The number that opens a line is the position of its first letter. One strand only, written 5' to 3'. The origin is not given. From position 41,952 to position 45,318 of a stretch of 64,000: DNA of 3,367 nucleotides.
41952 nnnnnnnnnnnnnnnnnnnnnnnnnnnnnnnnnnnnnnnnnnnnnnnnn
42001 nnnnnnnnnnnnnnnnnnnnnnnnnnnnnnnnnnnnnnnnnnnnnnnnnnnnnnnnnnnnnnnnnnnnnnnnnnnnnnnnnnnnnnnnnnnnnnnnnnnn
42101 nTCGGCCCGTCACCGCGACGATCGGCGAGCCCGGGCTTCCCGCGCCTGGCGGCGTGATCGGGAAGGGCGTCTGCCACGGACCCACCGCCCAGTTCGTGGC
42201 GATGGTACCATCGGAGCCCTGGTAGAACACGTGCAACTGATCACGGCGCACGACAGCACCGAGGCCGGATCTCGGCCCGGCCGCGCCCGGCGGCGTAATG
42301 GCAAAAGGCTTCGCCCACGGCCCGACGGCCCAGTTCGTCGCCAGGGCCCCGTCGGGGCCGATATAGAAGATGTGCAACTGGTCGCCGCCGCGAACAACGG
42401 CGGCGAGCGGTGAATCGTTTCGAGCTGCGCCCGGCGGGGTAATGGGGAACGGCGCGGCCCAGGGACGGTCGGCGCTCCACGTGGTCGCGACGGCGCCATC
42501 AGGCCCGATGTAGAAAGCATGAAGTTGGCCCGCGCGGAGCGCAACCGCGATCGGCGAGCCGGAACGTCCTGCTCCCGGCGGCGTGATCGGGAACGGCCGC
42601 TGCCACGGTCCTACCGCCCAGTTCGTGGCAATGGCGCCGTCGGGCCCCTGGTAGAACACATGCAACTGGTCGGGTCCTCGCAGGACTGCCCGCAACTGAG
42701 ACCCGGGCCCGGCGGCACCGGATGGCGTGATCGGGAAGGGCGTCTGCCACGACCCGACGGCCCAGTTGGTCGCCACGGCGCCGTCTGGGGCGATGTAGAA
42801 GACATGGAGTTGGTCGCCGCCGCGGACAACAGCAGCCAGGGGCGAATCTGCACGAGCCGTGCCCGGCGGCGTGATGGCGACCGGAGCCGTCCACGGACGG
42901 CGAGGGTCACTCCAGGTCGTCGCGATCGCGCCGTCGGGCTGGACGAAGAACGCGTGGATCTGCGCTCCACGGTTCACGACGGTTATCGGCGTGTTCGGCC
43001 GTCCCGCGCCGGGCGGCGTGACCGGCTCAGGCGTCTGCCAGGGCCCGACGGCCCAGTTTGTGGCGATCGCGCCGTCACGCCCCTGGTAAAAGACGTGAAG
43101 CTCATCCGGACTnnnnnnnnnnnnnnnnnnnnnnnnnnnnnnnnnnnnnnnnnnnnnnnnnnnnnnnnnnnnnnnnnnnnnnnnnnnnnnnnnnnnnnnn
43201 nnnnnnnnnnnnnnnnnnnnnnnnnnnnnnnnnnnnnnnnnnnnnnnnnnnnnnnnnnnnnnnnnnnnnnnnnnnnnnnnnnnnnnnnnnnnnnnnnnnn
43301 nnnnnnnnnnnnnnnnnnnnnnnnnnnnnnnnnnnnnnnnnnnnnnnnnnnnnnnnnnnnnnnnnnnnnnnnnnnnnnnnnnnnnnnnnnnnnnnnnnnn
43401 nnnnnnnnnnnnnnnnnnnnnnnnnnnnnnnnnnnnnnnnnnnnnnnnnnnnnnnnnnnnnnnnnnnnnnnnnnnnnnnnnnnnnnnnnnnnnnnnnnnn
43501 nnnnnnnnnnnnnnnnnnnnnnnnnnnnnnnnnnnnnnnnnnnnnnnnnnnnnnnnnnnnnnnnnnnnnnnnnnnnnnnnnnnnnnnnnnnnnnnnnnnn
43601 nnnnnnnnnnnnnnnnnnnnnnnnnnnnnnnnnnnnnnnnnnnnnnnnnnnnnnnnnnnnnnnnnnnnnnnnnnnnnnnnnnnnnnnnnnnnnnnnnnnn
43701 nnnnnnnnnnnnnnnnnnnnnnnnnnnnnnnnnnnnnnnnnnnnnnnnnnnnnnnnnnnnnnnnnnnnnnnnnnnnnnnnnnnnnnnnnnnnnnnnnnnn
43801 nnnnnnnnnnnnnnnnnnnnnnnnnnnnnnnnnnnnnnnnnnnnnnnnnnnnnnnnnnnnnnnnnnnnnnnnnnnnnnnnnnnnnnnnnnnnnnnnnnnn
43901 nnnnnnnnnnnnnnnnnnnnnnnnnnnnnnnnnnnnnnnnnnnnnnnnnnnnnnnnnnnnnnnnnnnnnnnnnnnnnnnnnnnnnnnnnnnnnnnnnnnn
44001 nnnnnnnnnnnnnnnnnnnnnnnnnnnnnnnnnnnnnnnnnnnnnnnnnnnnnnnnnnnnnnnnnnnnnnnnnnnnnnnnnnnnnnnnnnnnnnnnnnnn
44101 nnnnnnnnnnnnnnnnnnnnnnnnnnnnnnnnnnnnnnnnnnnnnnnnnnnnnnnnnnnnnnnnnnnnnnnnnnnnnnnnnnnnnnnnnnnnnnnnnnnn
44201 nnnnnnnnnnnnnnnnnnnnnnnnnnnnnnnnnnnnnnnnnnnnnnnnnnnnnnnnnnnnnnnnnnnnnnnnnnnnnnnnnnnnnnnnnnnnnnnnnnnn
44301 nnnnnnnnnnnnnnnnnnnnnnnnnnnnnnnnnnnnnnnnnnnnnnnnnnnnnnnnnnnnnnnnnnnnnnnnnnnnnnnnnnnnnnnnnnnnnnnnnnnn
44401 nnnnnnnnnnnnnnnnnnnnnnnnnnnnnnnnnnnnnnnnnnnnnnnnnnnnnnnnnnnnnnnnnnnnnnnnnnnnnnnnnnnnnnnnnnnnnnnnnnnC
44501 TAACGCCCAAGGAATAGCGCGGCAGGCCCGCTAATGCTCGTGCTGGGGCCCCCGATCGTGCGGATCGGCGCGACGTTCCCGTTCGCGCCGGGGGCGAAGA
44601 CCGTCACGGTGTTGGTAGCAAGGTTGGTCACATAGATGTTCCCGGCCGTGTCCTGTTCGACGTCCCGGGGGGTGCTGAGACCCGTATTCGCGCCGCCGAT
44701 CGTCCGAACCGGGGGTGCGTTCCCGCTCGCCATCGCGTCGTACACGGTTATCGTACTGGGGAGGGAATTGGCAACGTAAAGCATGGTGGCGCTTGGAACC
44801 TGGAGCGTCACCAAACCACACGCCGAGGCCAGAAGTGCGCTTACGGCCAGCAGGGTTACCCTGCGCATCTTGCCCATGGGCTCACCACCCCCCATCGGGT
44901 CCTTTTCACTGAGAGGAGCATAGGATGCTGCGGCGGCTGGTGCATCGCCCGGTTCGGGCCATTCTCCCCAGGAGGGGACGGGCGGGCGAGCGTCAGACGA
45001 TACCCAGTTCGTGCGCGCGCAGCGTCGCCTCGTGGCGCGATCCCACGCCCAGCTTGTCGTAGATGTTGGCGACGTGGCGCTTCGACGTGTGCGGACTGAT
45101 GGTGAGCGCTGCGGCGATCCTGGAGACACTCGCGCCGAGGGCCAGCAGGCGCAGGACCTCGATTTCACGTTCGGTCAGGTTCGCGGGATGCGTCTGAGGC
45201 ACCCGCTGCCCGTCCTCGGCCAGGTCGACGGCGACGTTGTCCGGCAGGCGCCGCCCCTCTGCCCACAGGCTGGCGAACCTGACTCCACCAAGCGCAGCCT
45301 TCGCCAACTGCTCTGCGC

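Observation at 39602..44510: Recent tandem triplication with near-identical gene 3' ends; the six-frame ORF starts are frame artefacts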

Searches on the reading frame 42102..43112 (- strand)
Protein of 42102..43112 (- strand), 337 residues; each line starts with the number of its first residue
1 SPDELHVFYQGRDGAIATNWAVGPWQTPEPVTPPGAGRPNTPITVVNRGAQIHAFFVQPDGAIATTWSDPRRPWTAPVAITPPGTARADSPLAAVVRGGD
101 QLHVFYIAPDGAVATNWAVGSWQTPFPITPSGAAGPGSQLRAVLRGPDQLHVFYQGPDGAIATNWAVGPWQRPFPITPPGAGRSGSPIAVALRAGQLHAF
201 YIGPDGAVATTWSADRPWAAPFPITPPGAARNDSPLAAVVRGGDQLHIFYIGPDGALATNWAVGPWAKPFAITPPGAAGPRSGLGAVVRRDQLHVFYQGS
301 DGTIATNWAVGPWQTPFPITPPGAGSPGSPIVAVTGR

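Call 70: search_solved_structures(query=window:42102-43112:-, max_evalue=0.001, show_alignments=1)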
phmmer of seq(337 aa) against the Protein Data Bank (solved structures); distinct sequences matched with E-value up to 0.001: 2.
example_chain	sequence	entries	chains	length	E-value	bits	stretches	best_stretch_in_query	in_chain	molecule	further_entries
6gxr_A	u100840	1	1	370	4.2e-29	105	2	2-272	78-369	BP39L lectin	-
8q82_A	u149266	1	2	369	2.7e-06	29.9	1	83-316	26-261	Photorhabdus luminescens subsp. laumondii TTO1 complete genome segment 3/17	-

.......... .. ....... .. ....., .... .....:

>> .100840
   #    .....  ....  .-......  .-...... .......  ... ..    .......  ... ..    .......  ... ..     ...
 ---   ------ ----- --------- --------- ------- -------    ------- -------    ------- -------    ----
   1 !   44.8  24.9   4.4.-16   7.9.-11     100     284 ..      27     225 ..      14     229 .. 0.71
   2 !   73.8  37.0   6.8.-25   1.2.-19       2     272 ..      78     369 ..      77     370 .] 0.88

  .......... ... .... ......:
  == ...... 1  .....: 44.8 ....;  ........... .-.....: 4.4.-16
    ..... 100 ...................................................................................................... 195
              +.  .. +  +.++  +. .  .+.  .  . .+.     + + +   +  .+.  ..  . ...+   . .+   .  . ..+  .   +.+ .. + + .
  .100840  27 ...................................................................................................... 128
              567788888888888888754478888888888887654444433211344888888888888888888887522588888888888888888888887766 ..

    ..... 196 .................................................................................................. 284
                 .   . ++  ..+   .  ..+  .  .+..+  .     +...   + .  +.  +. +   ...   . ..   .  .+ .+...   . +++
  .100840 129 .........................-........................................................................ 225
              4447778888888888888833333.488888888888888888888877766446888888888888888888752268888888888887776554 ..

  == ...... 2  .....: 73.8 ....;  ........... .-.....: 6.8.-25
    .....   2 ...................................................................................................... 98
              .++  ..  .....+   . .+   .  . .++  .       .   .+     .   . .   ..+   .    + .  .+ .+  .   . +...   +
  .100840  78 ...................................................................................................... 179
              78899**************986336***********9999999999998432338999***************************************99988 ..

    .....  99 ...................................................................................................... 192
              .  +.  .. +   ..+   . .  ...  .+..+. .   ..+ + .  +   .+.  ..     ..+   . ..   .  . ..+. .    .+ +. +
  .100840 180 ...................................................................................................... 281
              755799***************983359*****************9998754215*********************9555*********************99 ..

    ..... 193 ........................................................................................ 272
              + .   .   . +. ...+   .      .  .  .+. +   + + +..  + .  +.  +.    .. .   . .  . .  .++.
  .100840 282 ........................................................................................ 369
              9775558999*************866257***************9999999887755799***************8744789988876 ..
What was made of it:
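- Closest known: BP39L lectin of Burkholderia pseudomallei. Same: C's propeller matches 6gxr at E=4e-29 (call 70).
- phmmer of C's propeller against 6gxr gives E=4e-29 (call 70).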

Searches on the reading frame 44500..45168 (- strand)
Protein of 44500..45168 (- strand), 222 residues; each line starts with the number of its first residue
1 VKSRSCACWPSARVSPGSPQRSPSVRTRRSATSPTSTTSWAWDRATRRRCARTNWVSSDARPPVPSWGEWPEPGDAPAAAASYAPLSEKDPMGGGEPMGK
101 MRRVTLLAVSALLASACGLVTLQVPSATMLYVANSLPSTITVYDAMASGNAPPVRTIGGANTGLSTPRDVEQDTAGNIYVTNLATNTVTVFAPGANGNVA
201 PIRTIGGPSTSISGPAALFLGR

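Call 4: search_protein_families(library=pfam, proteins=[window:44500-45168:-], max_evalue=0.01)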
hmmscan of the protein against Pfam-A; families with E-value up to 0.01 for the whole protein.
window:44500-45168:- (222 aa): 1 family
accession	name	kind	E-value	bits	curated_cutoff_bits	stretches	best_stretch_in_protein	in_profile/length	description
PF10282.15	Lactonase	-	0.0076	15.9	21.7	1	126-193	254-320/344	Lactonase, 7-bladed beta-propeller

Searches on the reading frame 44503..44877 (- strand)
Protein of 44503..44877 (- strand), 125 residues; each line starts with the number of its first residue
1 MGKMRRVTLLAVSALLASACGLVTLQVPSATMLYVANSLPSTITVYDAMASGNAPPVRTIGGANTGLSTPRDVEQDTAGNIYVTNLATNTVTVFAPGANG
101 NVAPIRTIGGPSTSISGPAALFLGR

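Call 29: search_protein_families(library=ncbifam, proteins=[window:44503-44877:-], max_evalue=0.01)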
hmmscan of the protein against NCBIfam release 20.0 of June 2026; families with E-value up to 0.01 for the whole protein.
seq(125 aa): 3 families
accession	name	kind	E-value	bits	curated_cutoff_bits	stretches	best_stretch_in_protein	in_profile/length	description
TIGR02276.1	beta_rpt_yvtn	repeat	0.0008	19.3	27.85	0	80-111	5-36/42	beta-propeller repeat protein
NF033206.1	ScyE_fam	subfamily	0.0014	18.2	80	1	64-115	249-298/333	ScyD/ScyE family protein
NF035926.1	scyF_NHL_VPEP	equivalog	0.0016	17.7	350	1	29-119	112-202/376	scytonemin biosynthesis PEP-CTERM protein ScyF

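Call 72: find_encoding_contigs(protein=P0127, flank=10000, max_places=4)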
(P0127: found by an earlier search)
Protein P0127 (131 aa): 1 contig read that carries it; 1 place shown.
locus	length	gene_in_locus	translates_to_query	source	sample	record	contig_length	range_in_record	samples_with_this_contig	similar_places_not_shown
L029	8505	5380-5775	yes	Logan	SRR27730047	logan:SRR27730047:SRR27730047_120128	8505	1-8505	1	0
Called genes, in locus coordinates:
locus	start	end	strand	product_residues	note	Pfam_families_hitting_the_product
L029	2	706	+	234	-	?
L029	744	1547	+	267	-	PF11967:RecO_N, PF02565:RecO_C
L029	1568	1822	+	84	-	-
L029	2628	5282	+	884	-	PF13191:AAA_16 (weak), PF25872:HTH_77 (faint), PF13176:TPR_7 (faint), PF13424:TPR_12 (weak), PF17874:TPR_MalT (weak), PF13424:TPR_12 (weak), PF00196:GerE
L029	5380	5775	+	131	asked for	-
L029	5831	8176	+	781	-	-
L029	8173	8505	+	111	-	?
